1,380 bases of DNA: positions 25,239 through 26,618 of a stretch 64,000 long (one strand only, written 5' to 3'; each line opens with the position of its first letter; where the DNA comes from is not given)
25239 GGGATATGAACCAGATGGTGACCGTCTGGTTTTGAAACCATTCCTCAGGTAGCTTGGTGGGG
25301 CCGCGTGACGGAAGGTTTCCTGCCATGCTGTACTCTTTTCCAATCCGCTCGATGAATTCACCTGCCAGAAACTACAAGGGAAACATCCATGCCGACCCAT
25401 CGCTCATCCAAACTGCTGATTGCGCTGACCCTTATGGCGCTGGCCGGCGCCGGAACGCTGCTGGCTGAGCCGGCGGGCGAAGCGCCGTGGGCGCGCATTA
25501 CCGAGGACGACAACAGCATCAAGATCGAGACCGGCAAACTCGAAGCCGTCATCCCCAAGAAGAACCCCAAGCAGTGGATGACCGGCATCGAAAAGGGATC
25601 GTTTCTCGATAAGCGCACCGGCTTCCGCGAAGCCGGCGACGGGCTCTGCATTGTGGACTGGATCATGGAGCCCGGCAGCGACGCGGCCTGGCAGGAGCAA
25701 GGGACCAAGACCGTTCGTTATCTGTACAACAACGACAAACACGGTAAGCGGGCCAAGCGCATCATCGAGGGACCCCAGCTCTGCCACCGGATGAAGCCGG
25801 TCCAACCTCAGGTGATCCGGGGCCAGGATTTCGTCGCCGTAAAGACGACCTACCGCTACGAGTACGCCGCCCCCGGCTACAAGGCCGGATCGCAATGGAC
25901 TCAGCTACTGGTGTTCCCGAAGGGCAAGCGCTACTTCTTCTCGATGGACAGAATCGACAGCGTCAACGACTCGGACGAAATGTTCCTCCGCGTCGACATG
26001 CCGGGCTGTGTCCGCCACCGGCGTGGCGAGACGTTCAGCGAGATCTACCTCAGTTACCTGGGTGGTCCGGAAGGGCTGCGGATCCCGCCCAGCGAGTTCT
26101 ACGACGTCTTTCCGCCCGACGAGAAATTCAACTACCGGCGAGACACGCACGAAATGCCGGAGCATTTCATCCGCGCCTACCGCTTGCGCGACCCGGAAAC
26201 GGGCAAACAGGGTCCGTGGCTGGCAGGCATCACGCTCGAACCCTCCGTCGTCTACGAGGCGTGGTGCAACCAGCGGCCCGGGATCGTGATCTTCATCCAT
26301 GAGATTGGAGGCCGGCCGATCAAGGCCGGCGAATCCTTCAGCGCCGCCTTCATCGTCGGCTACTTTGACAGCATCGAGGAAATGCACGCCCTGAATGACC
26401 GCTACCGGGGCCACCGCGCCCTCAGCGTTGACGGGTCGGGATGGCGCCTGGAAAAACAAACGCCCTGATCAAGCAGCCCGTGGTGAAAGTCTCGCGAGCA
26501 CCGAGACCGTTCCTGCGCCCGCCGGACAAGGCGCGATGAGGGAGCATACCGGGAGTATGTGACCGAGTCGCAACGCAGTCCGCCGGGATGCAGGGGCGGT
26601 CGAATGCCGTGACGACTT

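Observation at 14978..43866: PUL-like glycan-degradation locus anchored by a CarboxypepD_reg TonB-dependent receptor in a non-Bacteroidetes genome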

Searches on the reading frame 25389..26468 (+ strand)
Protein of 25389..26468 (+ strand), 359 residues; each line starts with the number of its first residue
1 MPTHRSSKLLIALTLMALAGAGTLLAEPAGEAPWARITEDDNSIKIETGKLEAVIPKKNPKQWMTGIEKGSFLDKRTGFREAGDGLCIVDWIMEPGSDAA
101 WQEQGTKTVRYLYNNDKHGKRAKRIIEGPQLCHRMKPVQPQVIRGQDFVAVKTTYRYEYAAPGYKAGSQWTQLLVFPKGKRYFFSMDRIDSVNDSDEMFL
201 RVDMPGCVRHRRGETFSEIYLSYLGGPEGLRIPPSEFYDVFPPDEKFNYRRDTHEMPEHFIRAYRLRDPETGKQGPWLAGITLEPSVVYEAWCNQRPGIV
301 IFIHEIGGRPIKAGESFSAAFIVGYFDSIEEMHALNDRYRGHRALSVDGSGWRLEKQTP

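Call 3: search_protein_families(library=pfam, proteins=[window:25389-26468:+], max_evalue=0.01)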
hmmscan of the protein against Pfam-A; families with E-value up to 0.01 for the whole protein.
window:25389-26468:+ (359 aa): 0 families

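Call 6: search_protein_families(library=ncbifam, proteins=[window:25389-26468:+], max_evalue=0.01)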
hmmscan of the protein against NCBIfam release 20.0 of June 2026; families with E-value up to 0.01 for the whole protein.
window:25389-26468:+ (359 aa): 0 families

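Call 26: search_solved_structures(query=window:25389-26468:+, max_evalue=10)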
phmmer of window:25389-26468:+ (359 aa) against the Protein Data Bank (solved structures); distinct sequences matched with E-value up to 10: 2.
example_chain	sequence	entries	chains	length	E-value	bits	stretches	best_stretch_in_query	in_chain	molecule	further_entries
9h2q_B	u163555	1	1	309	0.47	12.6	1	155-180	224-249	Autophagy-related protein 16-1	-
5nuv_A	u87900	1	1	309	0.81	11.8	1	155-180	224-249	Autophagy-related protein 16-1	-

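Call 38: search_protein_families(library=pfam, proteins=[window:25389-26468:+], max_evalue=1)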
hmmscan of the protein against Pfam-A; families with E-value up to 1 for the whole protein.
window:25389-26468:+ (359 aa): 0 families

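Call 54: find_homologous_proteins(query=window:25389-26468:+)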
Query window:25389-26468:+ (359 aa): 3597 proteins with E <= 0.001 among 5826 candidates; the best 120 are listed.
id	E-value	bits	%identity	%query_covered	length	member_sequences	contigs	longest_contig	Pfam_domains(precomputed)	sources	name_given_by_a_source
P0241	1.8e-244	829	98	100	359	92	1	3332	-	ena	-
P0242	1.3e-194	664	83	92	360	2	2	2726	-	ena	-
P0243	1.8e-186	638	79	92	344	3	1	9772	-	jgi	jgi:hypothetical protein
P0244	6.6e-185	633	75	97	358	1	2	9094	-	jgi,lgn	jgi:hypothetical protein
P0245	5.3e-180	616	74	97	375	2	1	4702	-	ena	-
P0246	1.3e-179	615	78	91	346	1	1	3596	-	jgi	jgi:hypothetical protein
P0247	1.4e-179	615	75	95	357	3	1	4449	-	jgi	jgi:hypothetical protein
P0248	4.4e-178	610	78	90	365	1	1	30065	-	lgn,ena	-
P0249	1.6e-176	605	73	97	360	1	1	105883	-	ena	-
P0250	1.4e-175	602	70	99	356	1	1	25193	-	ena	-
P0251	9.7e-175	599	73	96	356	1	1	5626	-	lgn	-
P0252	4.9e-172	590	71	99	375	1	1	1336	-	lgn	-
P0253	1.3e-170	586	73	93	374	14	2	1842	-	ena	-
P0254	2.3e-170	585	71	98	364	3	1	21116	-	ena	-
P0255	2.4e-170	585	70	99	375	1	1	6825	-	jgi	jgi:hypothetical protein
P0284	2.4e-166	571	69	99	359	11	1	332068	-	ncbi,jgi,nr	ncbi:MAG: hypothetical protein K1X71_00595 [Pirellulales bacterium]|nr:hypothetical protein [Pirellu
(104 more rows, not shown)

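Call 56: find_encoding_contigs(protein=P0284, flank=10000, max_places=1)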
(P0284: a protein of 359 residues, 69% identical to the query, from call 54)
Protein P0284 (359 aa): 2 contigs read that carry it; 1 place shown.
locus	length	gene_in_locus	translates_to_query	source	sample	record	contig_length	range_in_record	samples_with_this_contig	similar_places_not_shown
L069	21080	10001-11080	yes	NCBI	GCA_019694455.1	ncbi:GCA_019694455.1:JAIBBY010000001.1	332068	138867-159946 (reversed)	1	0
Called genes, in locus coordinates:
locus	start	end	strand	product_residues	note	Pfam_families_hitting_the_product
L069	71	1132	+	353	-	PF00180:Iso_dh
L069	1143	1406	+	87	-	PF02597:ThiS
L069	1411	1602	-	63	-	-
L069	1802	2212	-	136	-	PF00581:Rhodanese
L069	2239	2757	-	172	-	PF01035:DNA_binding_1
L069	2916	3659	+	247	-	-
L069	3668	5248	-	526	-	PF01425:Amidase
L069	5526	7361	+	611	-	PF16126:DUF4838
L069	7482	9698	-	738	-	PF01804:Penicil_amidase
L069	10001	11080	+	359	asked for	-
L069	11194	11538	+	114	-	PF12840:HTH_20, PF01022:HTH_5, PF12802:MarR_2 (weak)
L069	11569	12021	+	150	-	PF08327:AHSA1 (weak)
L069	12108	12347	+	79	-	-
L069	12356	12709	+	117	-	PF22752:DUF488-N3i, PF04343:DUF488, PF22751:DUF488-N3a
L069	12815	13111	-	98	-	-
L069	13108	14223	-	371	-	PF02012:BNR (faint), PF15902:Sortilin-Vps10 (faint)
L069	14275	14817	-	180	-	PF10604:Polyketide_cyc2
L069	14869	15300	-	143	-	PF03795:YCII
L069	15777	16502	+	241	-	PF00484:Pro_CA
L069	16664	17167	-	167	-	-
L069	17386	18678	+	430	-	PF04966:OprB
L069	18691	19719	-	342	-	PF02353:CMAS, PF13489:Methyltransf_23, PF07021:MetW (weak), PF08241:Methyltransf_11, PF08242:Methyltransf_12, PF13649:Methyltransf_25, PF13847:Methyltransf_31 (weak)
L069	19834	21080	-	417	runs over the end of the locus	PF18989:DUF5722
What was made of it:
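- Some neighbours of the 359-aa family are amidases (penicillin amidase and Amidase in L069; call 56).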

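Call 57: find_encoding_contigs(protein=P0249, flank=10000, max_places=1)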
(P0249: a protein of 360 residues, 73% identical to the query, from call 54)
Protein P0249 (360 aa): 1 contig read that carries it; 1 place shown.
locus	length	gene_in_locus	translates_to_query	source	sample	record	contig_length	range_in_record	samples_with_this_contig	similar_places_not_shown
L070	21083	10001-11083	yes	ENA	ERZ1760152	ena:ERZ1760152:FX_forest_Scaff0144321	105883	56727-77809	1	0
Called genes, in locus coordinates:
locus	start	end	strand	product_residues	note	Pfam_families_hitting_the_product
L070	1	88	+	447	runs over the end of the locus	PF18914:DUF5666 (faint), PF19135:DUF5818 (faint)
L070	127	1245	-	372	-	PF13439:Glyco_transf_4, PF13579:Glyco_trans_4_4, PF00534:Glycos_transf_1, PF13692:Glyco_trans_1_4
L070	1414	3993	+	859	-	PF03030:H_PPase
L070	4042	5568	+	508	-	PF01566:Nramp (weak)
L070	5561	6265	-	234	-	-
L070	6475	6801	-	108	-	PF07883:Cupin_2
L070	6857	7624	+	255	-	PF00596:Aldolase_II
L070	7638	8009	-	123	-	-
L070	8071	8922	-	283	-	PF01209:Ubie_methyltran (weak), PF13489:Methyltransf_23, PF13649:Methyltransf_25, PF13847:Methyltransf_31, PF08241:Methyltransf_11, PF08242:Methyltransf_12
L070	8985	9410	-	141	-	PF01850:PIN (weak)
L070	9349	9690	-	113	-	PF02604:PhdYeFM_antitox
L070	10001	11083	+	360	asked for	-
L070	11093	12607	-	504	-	-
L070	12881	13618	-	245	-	-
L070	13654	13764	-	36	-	-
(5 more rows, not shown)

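Call 70: predict_structure(alignment_id=A3)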
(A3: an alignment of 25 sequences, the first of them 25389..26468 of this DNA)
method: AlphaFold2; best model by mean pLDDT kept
length: 359 residues; sequences in the alignment: 25
mean_pLDDT: 81.9   pTM: 0.84
mean pLDDT of the five models: 81.9, 80.3, 75.3, 70.4, 70.1
residues with pLDDT >= 90: 180; 70-90: 103; 50-70: 34; < 50: 42
segments of 3 or more residues with pLDDT < 50: 1-31, 97-99, 105-110
pLDDT, mean of each block of 10 residues (from residue 1): 37 37 40 86 96 91 85 96 89 62 49 52 63 73 95 86 80 97 96 87 89 84 87 91 86 91 92 94 94 89 89 93 97 97 94 84
secondary structure, 60 per line:
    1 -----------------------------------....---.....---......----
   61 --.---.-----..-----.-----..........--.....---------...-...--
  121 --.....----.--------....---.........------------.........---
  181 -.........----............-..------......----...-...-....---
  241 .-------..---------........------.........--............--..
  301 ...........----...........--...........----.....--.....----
elements in order: E36-39 E43-47 E51-56 E86-95 H98-102 E123-127 E141-144 E148-156 E169-177 E182-190 E195-206 E216-221 E230-232 H234-237 E260-267 E274-282 E288-296 E299-311 E316-326 H329-339 E344-348 E351-355

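Call 72: fold_search(model_id=the predicted structure, library=pdb)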
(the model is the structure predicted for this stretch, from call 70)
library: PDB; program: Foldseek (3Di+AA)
matches with E <= 10: 781; with E <= 0.001: 73
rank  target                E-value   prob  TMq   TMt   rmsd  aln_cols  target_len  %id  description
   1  7ufr_A                4.5e-07  1.00  0.48  0.19   7.6       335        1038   15  Cryo-EM Structure of Bl_Man38A at 2.7 A (released 2022-11-16)
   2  7ufu_A                5.0e-07  1.00  0.48  0.19   7.8       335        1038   15  Cryo-EM Structure of Bl_Man38A nucleophile mutant in complex with mannose at 2.7 A (released 2022-11-16)
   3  3mwx_A                5.5e-07  1.00  0.51  0.56   8.0       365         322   10  Crystal structure of a putative galactose mutarotase (BSU18360) from BACILLUS SUBTILIS at 1.45 A resolution (released 2010-07-07)
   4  7ufs_A                7.6e-07  1.00  0.48  0.19   7.6       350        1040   12  Cryo-EM Structure of Bl_Man38B at 3.4 A (released 2022-11-16)
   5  4bze_B                1.1e-06  1.00  0.50  0.55   8.1       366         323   10  Crystal structure of galactose mutarotase GalM from Bacillus subtilis (released 2014-08-13)
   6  3blc_A                1.1e-06  1.00  0.45  0.55   6.2       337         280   13  Crystal structure of the periplasmic domain of the Escherichia Coli YIDC (released 2007-12-25)
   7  3blc_B                1.2e-06  1.00  0.43  0.54   8.2       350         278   11  Crystal structure of the periplasmic domain of the Escherichia Coli YIDC (released 2007-12-25)
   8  7uft_A                1.6e-06  1.00  0.51  0.20   6.0       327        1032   10  Cryo-EM Structure of Bl_Man38C at 2.9 A (released 2022-11-16)
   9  3wvf_B                1.8e-06  1.00  0.45  0.37   6.4       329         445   13  Crystal structure of YidC from Escherichia coli (released 2014-12-17)
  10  6al2_B                1.8e-06  1.00  0.46  0.36   7.0       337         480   12  Crystal structure of E. coli YidC at 2.8 A resolution (released 2018-11-07)
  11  5mg3_C                2.0e-06  1.00  0.44  0.36   6.7       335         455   11  EM fitted model of bacterial holo-translocon (released 2016-12-28)
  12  6al2_A                2.1e-06  1.00  0.42  0.33   7.4       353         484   12  Crystal structure of E. coli YidC at 2.8 A resolution (released 2018-11-07)
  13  3bs6_B                5.2e-06  1.00  0.42  0.55   8.9       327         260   11  1.8 Angstrom crystal structure of the periplasmic domain of the membrane insertase YidC (released 2008-02-12)
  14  3wvf_A                5.8e-06  1.00  0.42  0.35   7.0       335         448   11  Crystal structure of YidC from Escherichia coli (released 2014-12-17)
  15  6phw_A                6.0e-06  1.00  0.43  0.23   9.3       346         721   11  SpAga D472N structure in complex with melibiose (released 2019-10-02)
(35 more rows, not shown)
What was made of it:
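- The 359-aa protein is galactose-mutarotase-like (call 72).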
